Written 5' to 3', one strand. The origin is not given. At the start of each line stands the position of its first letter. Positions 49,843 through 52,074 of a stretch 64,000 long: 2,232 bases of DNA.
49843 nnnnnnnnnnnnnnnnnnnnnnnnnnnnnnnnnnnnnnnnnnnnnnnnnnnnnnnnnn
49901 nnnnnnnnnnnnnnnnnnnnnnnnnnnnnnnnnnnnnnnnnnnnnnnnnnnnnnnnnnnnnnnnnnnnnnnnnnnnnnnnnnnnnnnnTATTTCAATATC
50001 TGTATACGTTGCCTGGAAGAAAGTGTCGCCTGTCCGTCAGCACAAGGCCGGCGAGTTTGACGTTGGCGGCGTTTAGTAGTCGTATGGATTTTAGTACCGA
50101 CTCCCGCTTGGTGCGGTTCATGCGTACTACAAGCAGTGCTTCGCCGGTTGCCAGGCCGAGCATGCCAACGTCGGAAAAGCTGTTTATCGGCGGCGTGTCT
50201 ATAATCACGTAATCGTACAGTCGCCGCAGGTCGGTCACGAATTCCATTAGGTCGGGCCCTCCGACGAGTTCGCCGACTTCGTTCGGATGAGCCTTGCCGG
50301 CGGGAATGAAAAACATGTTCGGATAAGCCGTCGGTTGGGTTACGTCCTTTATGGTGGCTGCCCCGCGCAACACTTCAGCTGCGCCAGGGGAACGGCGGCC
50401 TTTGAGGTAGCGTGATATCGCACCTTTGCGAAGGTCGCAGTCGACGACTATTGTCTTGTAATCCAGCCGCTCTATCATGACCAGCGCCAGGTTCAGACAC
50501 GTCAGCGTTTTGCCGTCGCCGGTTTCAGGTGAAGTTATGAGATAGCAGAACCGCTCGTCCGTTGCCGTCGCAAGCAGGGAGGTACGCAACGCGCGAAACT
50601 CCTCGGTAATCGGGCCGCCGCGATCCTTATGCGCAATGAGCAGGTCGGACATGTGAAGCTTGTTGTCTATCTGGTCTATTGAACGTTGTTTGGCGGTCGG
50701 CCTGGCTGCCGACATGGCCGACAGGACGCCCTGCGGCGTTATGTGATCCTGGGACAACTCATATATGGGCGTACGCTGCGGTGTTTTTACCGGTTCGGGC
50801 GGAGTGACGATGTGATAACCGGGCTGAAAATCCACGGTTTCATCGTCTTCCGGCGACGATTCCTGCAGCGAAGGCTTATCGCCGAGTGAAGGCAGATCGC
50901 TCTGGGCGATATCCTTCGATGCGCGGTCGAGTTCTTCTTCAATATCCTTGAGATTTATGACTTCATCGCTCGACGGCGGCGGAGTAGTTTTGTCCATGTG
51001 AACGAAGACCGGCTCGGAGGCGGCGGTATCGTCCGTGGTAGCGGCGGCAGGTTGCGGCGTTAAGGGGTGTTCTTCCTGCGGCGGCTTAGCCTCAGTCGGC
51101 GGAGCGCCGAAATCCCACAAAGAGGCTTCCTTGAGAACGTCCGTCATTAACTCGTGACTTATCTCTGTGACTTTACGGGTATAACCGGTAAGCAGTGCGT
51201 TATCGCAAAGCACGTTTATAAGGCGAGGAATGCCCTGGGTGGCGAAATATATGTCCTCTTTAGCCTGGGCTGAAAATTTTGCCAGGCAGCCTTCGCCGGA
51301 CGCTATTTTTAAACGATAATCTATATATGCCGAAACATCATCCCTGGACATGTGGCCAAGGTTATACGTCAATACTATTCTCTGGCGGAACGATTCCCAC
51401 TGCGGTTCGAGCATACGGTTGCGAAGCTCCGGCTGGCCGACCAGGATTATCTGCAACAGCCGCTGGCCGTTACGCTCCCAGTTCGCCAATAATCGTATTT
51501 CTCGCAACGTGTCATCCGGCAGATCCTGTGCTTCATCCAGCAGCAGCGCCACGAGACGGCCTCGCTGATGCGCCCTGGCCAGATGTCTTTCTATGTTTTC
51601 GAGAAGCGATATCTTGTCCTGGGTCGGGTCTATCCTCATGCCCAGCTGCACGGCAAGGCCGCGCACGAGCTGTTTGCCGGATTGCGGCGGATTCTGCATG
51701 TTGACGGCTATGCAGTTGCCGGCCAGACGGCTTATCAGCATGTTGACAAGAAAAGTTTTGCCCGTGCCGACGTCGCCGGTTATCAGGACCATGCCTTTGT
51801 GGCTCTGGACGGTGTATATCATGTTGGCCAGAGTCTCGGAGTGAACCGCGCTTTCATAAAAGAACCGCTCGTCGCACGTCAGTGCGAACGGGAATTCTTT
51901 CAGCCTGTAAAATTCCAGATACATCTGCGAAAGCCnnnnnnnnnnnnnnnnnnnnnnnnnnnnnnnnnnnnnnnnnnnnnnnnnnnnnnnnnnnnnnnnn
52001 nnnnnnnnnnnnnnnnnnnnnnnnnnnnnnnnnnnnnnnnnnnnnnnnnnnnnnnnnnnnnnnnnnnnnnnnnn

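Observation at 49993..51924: Unusual single-polypeptide fusion of an ExeA/GspA-type AAA ATPase with a BY-kinase catalytic domain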

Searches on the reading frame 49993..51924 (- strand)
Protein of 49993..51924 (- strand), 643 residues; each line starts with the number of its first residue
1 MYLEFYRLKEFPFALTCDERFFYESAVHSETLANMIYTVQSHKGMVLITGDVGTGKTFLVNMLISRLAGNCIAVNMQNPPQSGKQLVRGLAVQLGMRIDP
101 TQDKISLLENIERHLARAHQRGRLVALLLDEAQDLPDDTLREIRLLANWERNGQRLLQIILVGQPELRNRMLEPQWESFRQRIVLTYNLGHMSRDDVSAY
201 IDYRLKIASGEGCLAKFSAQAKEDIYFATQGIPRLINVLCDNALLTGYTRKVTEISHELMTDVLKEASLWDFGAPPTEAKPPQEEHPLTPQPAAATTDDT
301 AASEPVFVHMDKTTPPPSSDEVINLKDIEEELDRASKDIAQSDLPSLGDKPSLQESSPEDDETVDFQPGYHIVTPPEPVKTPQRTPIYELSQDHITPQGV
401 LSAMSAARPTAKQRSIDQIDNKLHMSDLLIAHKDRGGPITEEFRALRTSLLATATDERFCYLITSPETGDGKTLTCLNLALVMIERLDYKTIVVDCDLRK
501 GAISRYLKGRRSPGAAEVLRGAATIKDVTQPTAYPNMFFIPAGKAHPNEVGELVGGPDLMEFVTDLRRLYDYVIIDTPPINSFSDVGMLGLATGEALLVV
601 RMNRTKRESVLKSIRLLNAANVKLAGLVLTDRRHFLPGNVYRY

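Call 5: search_protein_families(library=pfam, proteins=[window:49993-51924:-], max_evalue=0.01)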
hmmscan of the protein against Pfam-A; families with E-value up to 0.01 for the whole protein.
window:49993-51924:- (643 aa): 22 families
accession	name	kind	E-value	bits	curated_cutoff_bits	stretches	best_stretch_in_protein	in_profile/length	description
PF13401.12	AAA_22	-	4.6e-27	95.3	27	1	41-171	3-130/130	AAA domain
PF13191.12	AAA_16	-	4.1e-11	44.1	32.6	1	30-150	10-159/167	AAA ATPase domain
PF13614.12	AAA_31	-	2.1e-09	38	27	1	469-599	12-145/177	AAA domain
PF20720.3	nSTAND3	-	4.9e-07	30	27.2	1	41-77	15-52/155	Novel STAND NTPase 3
PF10609.15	ParA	-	4.6e-05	23.4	27.1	1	461-628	6-171/246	NUBPL iron-transfer P-loop NTPase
PF01656.29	CbiA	-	4.8e-05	23.8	25.4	1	462-595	2-54/125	CobQ/CobB/MinD/ParA nucleotide binding domain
PF00437.27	T2SSE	-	8.7e-05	21.8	24.9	1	28-68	127-167/370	Type II/IV secretion system protein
PF13245.12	AAA_19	-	0.00018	22.1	25.1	0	40-163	8-124/134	AAA domain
PF09140.17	MipZ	-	0.00048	20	20.7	1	468-580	10-110/262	ATPase MipZ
PF06745.19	ATPase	-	0.00066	19.6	26.6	0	44-112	20-90/231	KaiC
PF12775.13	AAA_7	-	0.0008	19.4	25.8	1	33-76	23-67/181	P-loop containing dynein motor region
PF05970.20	PIF1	-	0.0011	19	25.9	1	37-133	15-112/223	PIF1-like helicase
PF13173.12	AAA_14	-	0.0014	19.1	27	1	44-152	3-90/129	AAA domain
PF07693.20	KAP_NTPase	-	0.0021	17.8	20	0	29-67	5-44/293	KAP family P-loop domain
PF13500.12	AAA_26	-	0.0035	17.6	27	0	461-483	3-25/198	AAA domain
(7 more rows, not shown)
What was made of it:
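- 51115..51924 (-): AAA+ ATPase domain, residues 1-270 (AAA_22; TIGR03015-like). Pfam AAA_22 4.6e-27 (call 5).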

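Call 6: search_protein_families(library=ncbifam, proteins=[window:49993-51924:-], max_evalue=0.01)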
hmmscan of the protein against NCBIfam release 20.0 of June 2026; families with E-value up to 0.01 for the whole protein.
window:49993-51924:- (643 aa): 16 families
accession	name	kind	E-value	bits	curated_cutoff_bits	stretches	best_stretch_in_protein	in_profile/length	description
TIGR03015.1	pepcterm_ATPase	hypoth_equivalog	5.1e-71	239.2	324.5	1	1-266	1-265/269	XrtA/PEP-CTERM system-associated ATPase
TIGR03018.1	pepcterm_TyrKin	hypoth_equivalog_domain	6e-36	123.7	230.65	1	430-622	2-201/207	XrtA-associated tyrosine autokinase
TIGR01007.1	eps_fam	subfamily_domain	1.6e-32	112.8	108.05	1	441-630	1-188/204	polysaccharide biosynthesis tyrosine autokinase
NF008568.0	PRK11519.1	equivalog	5.5e-27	94.3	1068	1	422-629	489-695/720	tyrosine-protein kinase Wzc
TIGR03029.1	EpsG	equivalog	6.1e-24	84.6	313.8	1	425-631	69-274/274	chain length determinant protein tyrosine kinase EpsG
NF007350.0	PRK09841.1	equivalog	7.6e-21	73.9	1248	1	439-631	511-702/726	tyrosine-protein kinase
TIGR01005.1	eps_transp_fam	subfamily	2.3e-19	69.1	411.7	1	440-630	527-716/754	exopolysaccharide transport protein family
TIGR01969.1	minD_arch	subfamily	7.1e-06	25.4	201.75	1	463-629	5-167/251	cell division ATPase MinD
TIGR01968.1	minD_bact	equivalog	7.6e-06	25.5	212.9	1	462-578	5-120/261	septum site-determining protein MinD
NF041546.1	ParA_partition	equivalog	0.00081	19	180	0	556-580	63-87/203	ParA family partition ATPase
NF041000.1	ATPase_ComGA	equivalog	0.0024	16.9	300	1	27-68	112-155/267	competence type IV pilus ATPase ComGA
TIGR02782.1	TrbB_P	equivalog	0.0031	16.8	304.55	1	27-72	120-165/303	P-type conjugative transfer ATPase TrbB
TIGR01447.1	recD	equivalog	0.0036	15.9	310.15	0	28-68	148-188/597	exodeoxyribonuclease V subunit alpha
NF005992.0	PRK08116.1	subfamily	0.005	16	189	0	46-81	117-152/269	hypothetical protein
TIGR03819.1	heli_sec_ATPase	hypoth_equivalog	0.0062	15.8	373.15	0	26-68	161-203/340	TadA family conjugal transfer-associated ATPase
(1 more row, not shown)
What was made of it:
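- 51115..51924 (-): TIGR03015 5e-71 over 1-266 (call 6).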

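Call 7: find_homologous_proteins(query=window:49993-51924:-, max_evalue=0.00001)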
Query window:49993-51924:- (643 aa): 2747 proteins with E <= 0.00001 among 8000 candidates; the best 120 are listed.
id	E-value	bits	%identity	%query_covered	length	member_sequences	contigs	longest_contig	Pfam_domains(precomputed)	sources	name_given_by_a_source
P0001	0.0e+0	1248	85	100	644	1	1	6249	PF10609.16,PF13614.13,PF13401.13,PF20720.4,PF13191.13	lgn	-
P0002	0.0e+0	1065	100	73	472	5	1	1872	PF10609.16,PF13614.13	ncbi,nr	ncbi:MAG TPA: polysaccharide biosynthesis tyrosine autokinase, partial [Phycisphaerae bacterium]|nr:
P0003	1.5e-168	580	51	42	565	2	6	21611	PF13614.13,PF13401.13,PF13191.13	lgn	-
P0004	7.2e-168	578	48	47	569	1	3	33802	PF13401.13,PF20720.4,PF13191.13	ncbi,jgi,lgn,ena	jgi:capsular exopolysaccharide synthesis family protein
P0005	2.6e-167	576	53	40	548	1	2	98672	PF01656.30,PF13614.13,PF13401.13,PF20720.4,PF13191.13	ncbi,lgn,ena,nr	ncbi:MAG: polysaccharide biosynthesis tyrosine autokinase [Phycisphaerae bacterium]|nr:polysaccharid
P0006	3.3e-161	556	53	42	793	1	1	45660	PF01656.30,PF13614.13,PF13401.13,PF13191.13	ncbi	-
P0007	2.1e-106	375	47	60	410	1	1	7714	PF13401.13,PF13191.13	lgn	-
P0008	2.0e-104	368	58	42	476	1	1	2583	PF13401.13,PF13191.13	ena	-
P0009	5.0e-92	327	52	44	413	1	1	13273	PF13401.13,PF20720.4,PF13191.13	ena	-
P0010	7.2e-92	327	52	43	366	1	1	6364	PF13401.13,PF13191.13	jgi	jgi:general secretion pathway protein A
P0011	5.5e-91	324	51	46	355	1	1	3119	PF13401.13,PF13191.13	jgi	jgi:general secretion pathway protein A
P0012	4.2e-90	321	52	43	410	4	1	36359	PF13401.13,PF13191.13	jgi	-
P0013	7.0e-89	317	47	47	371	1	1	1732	PF13401.13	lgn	-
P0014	8.1e-89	317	53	42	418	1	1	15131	PF13401.13,PF13191.13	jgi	jgi:general secretion pathway protein A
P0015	2.7e-88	315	50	42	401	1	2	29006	PF13401.13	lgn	-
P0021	7.7e-71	257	36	49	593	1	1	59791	PF01656.30,PF13604.13,PF13614.13,PF13401.13,PF20703.4,PF25199.2,PF13191.13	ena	-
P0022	7.4e-70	254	41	41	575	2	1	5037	PF13173.13,PF13604.13,PF00004.36,PF13401.13,PF01637.25,PF13191.13,PF25201.1,PF01656.30,PF24883.3,PF02367.24,PF25199.2,PF20720.4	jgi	jgi:general secretion pathway protein A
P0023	1.4e-65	240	29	98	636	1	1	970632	PF10412.16,PF10609.16,PF01656.30,PF13614.13,PF13401.13,PF13191.13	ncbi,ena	-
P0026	1.6e-56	210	26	98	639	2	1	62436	PF01656.30,PF13614.13,PF13401.13,PF25199.2,PF13191.13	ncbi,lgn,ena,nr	ncbi:MAG: polysaccharide biosynthesis tyrosine autokinase [Myxococcales bacterium]|nr:polysaccharide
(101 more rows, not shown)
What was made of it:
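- Family relationship to ExeA/GspA (AAA_22; JGI names many homologues 'general secretion pathway protein A', call 7).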

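Call 14: find_encoding_contigs(protein=P0005, flank=10000, max_places=2)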
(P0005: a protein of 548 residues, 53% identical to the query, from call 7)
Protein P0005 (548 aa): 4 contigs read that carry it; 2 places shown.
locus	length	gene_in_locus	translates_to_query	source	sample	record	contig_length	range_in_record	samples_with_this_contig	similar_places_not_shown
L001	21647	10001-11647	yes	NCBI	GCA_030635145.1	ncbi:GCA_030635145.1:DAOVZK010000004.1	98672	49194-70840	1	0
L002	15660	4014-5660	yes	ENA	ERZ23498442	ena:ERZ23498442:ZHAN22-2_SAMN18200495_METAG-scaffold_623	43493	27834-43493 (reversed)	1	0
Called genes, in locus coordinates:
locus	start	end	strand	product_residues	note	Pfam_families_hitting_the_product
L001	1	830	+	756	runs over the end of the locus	PF00580:UvrD-helicase, PF01443:Viral_helicase1 (faint), PF13245:AAA_19, PF13604:AAA_30 (faint), PF13361:UvrD_C, PF13538:UvrD_C_2 (faint)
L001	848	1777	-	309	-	PF02634:FdhD-NarQ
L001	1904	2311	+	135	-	-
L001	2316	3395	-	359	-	PF00294:PfkB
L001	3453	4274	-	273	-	PF00106:adh_short, PF08659:KR (weak), PF13561:adh_short_C2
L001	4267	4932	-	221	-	-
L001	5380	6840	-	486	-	PF03446:NAD_binding_2, PF00393:6PGD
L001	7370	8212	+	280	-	PF02563:Poly_export, PF22461:SLBB_2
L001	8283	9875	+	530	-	-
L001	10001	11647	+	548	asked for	PF13191:AAA_16, PF20720:nSTAND3 (faint), PF01656:CbiA (faint), PF13401:AAA_22, PF13614:AAA_31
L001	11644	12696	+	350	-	PF02388:FemAB (faint), PF04339:FemAB_like (weak), PF13480:Acetyltransf_6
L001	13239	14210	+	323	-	PF20706:GT4-conflict (faint), PF13692:Glyco_trans_1_4, PF00534:Glycos_transf_1 (weak), PF13524:Glyco_trans_1_2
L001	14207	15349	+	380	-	PF13692:Glyco_trans_1_4 (weak)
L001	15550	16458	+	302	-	PF01061:ABC2_membrane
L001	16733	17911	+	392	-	PF00005:ABC_tran, PF13304:AAA_21 (faint)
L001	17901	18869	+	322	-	PF00535:Glycos_transf_2, PF10111:Glyco_tranf_2_2, PF13641:Glyco_tranf_2_3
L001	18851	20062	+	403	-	PF13439:Glyco_transf_4, PF13579:Glyco_trans_4_4, PF00534:Glycos_transf_1, PF13692:Glyco_trans_1_4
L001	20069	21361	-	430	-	PF09861:Lar_N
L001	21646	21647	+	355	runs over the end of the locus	-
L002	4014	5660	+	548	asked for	PF13191:AAA_16, PF20720:nSTAND3 (faint), PF01656:CbiA (faint), PF13401:AAA_22, PF13614:AAA_31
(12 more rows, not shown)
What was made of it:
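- The fused homologue P0005 has the same neighbours (call 14).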

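Call 15: find_encoding_contigs(protein=P0026, flank=10000, max_places=1)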
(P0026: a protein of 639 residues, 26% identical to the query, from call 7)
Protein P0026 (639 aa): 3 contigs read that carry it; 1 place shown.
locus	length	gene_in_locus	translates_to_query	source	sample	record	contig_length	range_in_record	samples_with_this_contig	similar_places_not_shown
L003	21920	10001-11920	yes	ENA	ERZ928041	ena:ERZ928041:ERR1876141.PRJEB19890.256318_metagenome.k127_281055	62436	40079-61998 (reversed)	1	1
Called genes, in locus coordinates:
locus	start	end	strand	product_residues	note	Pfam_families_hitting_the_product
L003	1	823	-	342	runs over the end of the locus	PF08240:ADH_N, PF01262:AlaDh_PNT_C (weak), PF00107:ADH_zinc_N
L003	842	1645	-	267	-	PF01791:DeoC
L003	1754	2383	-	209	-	PF27271:AF_1327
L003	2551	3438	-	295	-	PF02775:TPP_enzyme_C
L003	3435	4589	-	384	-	PF01855:POR_N, PF02780:Transketolase_C (weak), PF17147:PFOR_II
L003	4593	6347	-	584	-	PF12838:Fer4_7 (faint), PF14691:Fer4_20, PF01266:DAO (weak), PF07992:Pyr_redox_2, PF13450:NAD_binding_8, PF13738:Pyr_redox_3, PF00070:Pyr_redox (weak), PF00037:Fer4 (weak), +4 more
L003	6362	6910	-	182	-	PF01558:POR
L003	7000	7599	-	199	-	PF01381:HTH_3, PF12844:HTH_19 (weak), PF13560:HTH_31, PF07883:Cupin_2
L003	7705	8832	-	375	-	PF13439:Glyco_transf_4, PF13579:Glyco_trans_4_4, PF00534:Glycos_transf_1, PF13692:Glyco_trans_1_4, PF20706:GT4-conflict (faint)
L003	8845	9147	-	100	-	PF01910:Thiamine_BP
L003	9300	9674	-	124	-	PF00903:Glyoxalase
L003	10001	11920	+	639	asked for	PF13191:AAA_16 (weak), PF13401:AAA_22, PF25199:nSTAND_NTPase5 (faint), PF01656:CbiA (weak), PF13614:AAA_31 (weak)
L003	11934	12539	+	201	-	PF02563:Poly_export, PF10531:SLBB, PF22461:SLBB_2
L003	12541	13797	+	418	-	-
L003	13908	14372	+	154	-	PF03061:4HBT, PF13622:4HBT_3 (weak)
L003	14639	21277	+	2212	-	PF00989:PAS, PF13426:PAS_9, PF00989:PAS, PF08447:PAS_3, PF08448:PAS_4, PF13426:PAS_9, PF13426:PAS_9, PF00989:PAS, +20 more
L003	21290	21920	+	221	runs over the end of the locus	-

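Call 16: find_encoding_contigs(protein=P0023, flank=10000, max_places=1)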
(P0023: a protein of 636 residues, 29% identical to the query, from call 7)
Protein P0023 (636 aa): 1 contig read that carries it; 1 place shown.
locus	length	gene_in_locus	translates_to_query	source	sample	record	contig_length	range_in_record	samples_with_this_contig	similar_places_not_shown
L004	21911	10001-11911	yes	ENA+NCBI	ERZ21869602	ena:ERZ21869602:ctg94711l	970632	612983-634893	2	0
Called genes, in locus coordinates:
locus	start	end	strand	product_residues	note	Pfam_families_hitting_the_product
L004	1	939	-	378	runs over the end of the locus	-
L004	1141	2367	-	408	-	PF03062:MBOAT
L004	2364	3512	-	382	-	-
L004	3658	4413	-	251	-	PF08032:SpoU_sub_bind, PF00588:SpoU_methylase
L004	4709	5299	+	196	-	PF07963:N_methyl (weak)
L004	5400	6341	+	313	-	PF00561:Abhydrolase_1, PF03096:Ndr, PF12697:Abhydrolase_6, PF12146:Hydrolase_4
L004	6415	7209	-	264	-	-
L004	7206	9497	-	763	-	PF13715:CarbopepD_reg_2, PF07715:Plug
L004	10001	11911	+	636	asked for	PF10412:TrwB_AAD_bind (faint), PF10609:ParA (faint), PF13191:AAA_16, PF13401:AAA_22, PF01656:CbiA (faint), PF13614:AAA_31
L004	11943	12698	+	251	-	PF02563:Poly_export, PF10531:SLBB, PF22461:SLBB_2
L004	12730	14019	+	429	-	-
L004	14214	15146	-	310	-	PF10988:DUF2807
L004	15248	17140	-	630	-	PF03169:OPT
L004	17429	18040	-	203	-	-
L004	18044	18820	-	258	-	PF00142:Fer4_NifH (weak), PF01656:CbiA, PF02374:ArsA_ATPase (faint), PF06564:CBP_BcsQ, PF09140:MipZ (weak), PF10609:ParA, PF13614:AAA_31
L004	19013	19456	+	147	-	PF02308:MgtC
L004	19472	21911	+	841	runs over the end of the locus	PF08335:GlnD_UR_UTase, PF27444:GlnD_3rd, PF01842:ACT (faint), PF24931:ACT_ACR9_3rd (weak), PF26956:ACT_ACR_D1 (weak)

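Call 17: find_encoding_contigs(protein=P0021, flank=10000, max_places=1)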
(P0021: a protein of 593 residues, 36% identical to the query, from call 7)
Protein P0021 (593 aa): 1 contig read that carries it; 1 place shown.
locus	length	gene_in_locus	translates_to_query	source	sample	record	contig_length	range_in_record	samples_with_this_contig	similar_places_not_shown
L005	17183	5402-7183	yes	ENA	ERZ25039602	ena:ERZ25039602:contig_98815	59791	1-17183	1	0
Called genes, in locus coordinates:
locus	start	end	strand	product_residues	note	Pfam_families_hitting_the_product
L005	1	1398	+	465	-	?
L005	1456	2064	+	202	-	PF02563:Poly_export, PF10531:SLBB, PF22461:SLBB_2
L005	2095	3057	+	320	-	-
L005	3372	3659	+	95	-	-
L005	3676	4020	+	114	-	PF02706:Wzz (weak)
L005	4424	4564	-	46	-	-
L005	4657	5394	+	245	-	PF13807:GNVR (weak)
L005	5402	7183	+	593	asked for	PF13191:AAA_16, PF13604:AAA_30 (weak), PF20703:nSTAND1 (faint), PF25199:nSTAND_NTPase5 (faint), PF13401:AAA_22, PF01656:CbiA, PF13614:AAA_31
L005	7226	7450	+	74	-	-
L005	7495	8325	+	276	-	PF00953:Glycos_transf_4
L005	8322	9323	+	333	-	PF01370:Epimerase, PF04321:RmlD_sub_bind (weak), PF16363:GDP_Man_Dehyd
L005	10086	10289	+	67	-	PF16363:GDP_Man_Dehyd (weak)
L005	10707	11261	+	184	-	PF01370:Epimerase, PF16363:GDP_Man_Dehyd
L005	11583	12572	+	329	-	PF03721:UDPG_MGDP_dh_N, PF00984:UDPG_MGDP_dh, PF03720:UDPG_MGDP_dh_C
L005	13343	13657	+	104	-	PF22640:ManC_GMP_beta-helix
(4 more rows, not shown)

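Call 28: search_protein_representatives(protein=window:49993-51924:-)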
Query: 643 residues. Proteins with E-value up to 0.001 (for the whole library): 85103; up to 1e-10: 45389; up to 1e-30: 7088. The best 150 are listed.
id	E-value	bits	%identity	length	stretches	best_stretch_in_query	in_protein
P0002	0.0e+00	1064.7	100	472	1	172-643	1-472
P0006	1.0e-161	555.8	53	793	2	1-306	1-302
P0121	1.5e-158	545.4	51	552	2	1-275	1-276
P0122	7.1e-151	520.1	44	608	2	1-353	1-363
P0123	2.0e-102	360.0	35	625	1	2-643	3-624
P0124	4.3e-93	329.2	33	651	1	1-643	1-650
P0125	3.6e-85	303.0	48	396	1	1-316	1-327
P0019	4.0e-85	302.9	44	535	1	1-416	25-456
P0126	4.6e-83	296.1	48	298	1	1-285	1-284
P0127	2.1e-76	274.1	55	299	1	424-643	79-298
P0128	2.9e-74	267.0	56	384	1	425-637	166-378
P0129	1.0e-73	265.2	59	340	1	424-633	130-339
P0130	7.3e-73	262.4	58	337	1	426-641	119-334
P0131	1.1e-72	261.7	53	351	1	410-638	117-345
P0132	1.1e-71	258.5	34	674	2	2-263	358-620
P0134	7.6e-71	255.7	56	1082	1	426-643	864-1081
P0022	2.4e-70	254.1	32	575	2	1-266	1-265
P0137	5.9e-69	249.5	34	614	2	1-269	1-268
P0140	1.0e-66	242.1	30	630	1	1-637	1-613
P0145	2.2e-65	237.6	34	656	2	1-263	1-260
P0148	3.3e-64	233.8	32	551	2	1-255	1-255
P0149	8.0e-64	232.5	42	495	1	298-633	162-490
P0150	1.2e-63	231.9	41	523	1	297-631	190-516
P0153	4.4e-63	230.1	51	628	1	411-642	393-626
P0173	5.8e-56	206.6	30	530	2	1-265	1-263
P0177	3.3e-54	200.7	31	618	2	1-285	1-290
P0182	5.7e-54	200.0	36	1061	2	1-296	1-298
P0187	2.0e-53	198.2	35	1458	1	1-343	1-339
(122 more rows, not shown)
